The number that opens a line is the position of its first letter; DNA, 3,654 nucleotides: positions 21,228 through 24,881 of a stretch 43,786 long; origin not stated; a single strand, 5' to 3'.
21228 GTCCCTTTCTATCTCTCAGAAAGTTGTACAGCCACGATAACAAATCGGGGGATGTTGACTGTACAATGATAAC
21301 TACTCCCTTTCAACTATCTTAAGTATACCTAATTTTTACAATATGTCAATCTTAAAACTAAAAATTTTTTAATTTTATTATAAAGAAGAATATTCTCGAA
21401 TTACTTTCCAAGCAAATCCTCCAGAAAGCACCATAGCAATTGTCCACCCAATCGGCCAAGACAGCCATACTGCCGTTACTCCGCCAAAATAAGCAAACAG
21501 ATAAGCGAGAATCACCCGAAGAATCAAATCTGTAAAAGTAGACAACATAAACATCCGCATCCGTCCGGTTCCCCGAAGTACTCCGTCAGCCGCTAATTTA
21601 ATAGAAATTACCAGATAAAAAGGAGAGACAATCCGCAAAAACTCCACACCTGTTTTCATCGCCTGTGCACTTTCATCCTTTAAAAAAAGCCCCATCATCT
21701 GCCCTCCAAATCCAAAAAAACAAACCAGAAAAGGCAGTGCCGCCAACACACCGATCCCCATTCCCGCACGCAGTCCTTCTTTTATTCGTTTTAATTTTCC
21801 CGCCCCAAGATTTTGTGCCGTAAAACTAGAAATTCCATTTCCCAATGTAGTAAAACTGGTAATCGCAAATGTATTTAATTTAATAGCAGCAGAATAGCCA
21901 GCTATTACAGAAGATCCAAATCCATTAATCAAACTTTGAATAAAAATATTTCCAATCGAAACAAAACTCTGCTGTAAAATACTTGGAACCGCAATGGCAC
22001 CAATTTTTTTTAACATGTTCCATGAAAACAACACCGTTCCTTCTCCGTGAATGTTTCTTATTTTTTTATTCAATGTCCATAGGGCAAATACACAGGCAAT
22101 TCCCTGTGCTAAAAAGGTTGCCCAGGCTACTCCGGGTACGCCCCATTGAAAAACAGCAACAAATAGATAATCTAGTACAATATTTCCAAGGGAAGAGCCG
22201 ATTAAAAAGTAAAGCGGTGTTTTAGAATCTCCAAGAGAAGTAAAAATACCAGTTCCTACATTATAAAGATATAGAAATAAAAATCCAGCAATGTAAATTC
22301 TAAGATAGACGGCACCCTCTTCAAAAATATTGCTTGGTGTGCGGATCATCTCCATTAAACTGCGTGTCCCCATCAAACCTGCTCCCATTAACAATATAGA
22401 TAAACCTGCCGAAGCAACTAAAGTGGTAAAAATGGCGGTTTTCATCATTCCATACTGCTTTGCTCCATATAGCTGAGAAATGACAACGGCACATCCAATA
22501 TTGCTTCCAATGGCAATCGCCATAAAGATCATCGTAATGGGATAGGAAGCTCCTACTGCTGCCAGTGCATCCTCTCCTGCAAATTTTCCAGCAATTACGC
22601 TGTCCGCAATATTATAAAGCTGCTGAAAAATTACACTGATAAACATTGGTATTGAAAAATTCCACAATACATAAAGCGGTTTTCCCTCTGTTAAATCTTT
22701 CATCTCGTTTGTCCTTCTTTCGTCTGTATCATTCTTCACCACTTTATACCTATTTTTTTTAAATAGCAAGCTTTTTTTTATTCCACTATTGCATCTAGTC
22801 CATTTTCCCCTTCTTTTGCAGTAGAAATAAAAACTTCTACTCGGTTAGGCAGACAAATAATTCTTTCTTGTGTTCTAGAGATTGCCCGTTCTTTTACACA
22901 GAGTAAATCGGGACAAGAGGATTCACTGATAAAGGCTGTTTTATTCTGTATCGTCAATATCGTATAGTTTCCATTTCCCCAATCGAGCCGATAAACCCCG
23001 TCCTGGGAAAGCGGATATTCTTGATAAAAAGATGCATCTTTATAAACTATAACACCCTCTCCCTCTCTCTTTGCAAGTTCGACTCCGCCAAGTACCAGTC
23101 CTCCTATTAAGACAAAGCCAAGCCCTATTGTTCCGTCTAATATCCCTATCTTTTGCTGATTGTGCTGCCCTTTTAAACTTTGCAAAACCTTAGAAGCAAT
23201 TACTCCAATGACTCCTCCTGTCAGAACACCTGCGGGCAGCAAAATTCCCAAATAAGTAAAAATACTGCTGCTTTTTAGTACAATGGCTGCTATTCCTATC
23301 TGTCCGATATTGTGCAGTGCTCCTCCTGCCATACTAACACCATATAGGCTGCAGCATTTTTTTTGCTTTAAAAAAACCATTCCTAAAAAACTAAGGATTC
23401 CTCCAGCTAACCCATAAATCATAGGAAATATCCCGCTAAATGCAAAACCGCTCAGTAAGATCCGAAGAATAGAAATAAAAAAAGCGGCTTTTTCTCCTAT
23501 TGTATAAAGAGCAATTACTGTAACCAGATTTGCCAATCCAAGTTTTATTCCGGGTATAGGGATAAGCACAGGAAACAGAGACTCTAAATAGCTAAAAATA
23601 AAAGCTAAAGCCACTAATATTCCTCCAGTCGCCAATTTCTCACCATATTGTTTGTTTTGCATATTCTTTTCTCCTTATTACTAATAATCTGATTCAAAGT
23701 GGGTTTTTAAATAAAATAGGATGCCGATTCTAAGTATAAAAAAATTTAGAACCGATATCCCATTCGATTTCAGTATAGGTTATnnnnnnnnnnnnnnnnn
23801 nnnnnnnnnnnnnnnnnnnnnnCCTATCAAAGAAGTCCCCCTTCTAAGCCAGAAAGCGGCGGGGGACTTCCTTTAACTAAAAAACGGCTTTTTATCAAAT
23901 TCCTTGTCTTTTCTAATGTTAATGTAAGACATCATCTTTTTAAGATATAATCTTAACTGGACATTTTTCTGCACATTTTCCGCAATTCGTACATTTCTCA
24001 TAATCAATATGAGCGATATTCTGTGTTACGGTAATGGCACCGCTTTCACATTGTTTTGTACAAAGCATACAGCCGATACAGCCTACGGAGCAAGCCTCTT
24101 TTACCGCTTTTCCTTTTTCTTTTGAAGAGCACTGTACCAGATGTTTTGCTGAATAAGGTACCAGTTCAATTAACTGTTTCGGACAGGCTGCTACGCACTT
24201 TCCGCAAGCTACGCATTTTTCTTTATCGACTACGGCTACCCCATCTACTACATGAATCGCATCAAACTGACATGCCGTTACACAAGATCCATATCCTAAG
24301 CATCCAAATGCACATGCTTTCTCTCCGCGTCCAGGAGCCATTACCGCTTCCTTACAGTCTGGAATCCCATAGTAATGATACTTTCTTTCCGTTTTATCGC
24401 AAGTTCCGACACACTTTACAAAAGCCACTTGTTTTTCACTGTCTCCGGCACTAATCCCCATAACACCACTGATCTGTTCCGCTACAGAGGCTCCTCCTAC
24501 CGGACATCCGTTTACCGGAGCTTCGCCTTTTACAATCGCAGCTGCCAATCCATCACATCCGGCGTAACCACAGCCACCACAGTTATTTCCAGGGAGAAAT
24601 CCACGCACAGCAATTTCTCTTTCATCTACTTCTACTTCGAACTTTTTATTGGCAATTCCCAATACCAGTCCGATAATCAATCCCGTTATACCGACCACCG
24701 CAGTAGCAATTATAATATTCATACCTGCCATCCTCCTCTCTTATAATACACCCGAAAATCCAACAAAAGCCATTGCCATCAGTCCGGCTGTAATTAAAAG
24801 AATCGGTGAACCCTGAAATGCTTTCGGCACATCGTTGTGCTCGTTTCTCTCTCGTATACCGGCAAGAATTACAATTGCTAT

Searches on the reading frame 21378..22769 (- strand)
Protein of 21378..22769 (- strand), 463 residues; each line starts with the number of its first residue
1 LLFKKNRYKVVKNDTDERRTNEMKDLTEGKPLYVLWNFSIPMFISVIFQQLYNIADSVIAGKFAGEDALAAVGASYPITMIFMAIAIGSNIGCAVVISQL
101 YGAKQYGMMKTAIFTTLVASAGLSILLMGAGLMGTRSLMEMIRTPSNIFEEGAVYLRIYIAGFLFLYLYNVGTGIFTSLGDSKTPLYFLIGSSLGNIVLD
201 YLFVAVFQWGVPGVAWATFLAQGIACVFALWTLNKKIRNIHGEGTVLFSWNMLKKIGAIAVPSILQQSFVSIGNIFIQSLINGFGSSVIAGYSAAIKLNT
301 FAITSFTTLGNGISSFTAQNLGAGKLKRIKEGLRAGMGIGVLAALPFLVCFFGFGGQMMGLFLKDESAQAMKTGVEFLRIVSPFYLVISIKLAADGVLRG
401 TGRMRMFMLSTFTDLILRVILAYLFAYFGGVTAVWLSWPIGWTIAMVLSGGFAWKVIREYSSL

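Call 11: search_protein_families(library=pfam, proteins=[window:21378-22769:-])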
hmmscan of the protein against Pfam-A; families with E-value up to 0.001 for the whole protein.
window:21378-22769:- (463 aa): 2 families
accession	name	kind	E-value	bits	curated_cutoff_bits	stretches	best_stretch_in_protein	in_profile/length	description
PF01554.23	MatE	-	4.6e-57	192.6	24.9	2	41-202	1-161/161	MatE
PF03023.19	MurJ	-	1.4e-09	37.5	27.4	1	40-264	204-427/451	Lipid II flippase MurJ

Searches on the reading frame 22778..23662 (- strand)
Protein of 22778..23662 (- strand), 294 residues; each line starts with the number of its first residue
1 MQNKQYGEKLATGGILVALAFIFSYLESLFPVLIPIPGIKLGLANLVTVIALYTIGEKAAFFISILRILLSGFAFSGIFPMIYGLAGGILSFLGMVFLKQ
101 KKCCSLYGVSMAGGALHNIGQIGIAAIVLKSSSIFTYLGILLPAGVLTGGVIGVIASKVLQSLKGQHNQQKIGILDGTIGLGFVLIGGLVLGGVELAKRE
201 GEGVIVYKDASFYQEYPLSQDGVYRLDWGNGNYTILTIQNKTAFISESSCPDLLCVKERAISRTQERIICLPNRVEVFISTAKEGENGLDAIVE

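Call 11: search_protein_families(library=pfam, proteins=[window:22778-23662:-])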
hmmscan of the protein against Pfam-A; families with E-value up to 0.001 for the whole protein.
window:22778-23662:- (294 aa): 2 families
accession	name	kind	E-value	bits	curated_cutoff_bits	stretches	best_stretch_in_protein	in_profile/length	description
PF07456.16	Hpre_diP_synt_I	-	2.4e-35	122.2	30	1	16-158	1-146/147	Heptaprenyl diphosphate synthase component I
PF07009.16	NusG_II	-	1.7e-18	67.2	29.6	1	186-281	8-105/107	NusG domain II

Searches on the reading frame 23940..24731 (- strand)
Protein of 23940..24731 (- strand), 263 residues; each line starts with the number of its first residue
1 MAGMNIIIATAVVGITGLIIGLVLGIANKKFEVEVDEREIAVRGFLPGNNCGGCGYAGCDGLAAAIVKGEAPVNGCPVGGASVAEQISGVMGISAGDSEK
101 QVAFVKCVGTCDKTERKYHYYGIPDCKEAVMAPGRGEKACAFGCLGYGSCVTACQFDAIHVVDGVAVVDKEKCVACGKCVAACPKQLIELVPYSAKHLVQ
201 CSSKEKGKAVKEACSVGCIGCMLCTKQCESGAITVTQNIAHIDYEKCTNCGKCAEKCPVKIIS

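Call 92: search_protein_families(library=pfam, proteins=[window:23940-24731:-])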
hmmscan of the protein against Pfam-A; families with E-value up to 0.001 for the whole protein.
window:23940-24731:- (263 aa): 10 families
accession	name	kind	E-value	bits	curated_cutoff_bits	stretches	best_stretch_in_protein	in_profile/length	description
PF00037.32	Fer4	-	2.6e-15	55.9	21.1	2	241-262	2-23/24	4Fe-4S binding domain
PF12838.12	Fer4_7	-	7.6e-14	52.4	27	3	218-261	2-52/52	4Fe-4S dicluster domain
PF04060.18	FeS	-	8.5e-14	51.4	23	1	46-78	1-33/33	Putative Fe-S cluster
PF14697.11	Fer4_21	-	1.2e-13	51.4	35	3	144-189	8-58/59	4Fe-4S dicluster domain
PF12837.12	Fer4_6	-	7.9e-11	41.8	25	2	165-188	1-24/24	4Fe-4S binding domain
PF13237.11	Fer4_10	-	6.6e-10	39.2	25.5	2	217-258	8-53/53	4Fe-4S dicluster domain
PF13187.11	Fer4_9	-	1.4e-09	38.3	27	2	218-261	2-51/52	4Fe-4S dicluster domain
PF12797.12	Fer4_2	-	3.3e-08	33.4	24.5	2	167-184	4-21/22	4Fe-4S binding domain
PF25160.1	LdpA_Fe-S-bd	-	4.4e-05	23.6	27.6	1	150-193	9-48/49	LdpA Fe-S cluster-binding domain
PF13484.11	Fer4_16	-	0.00012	23.2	30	0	172-229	1-64/66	4Fe-4S double cluster binding domain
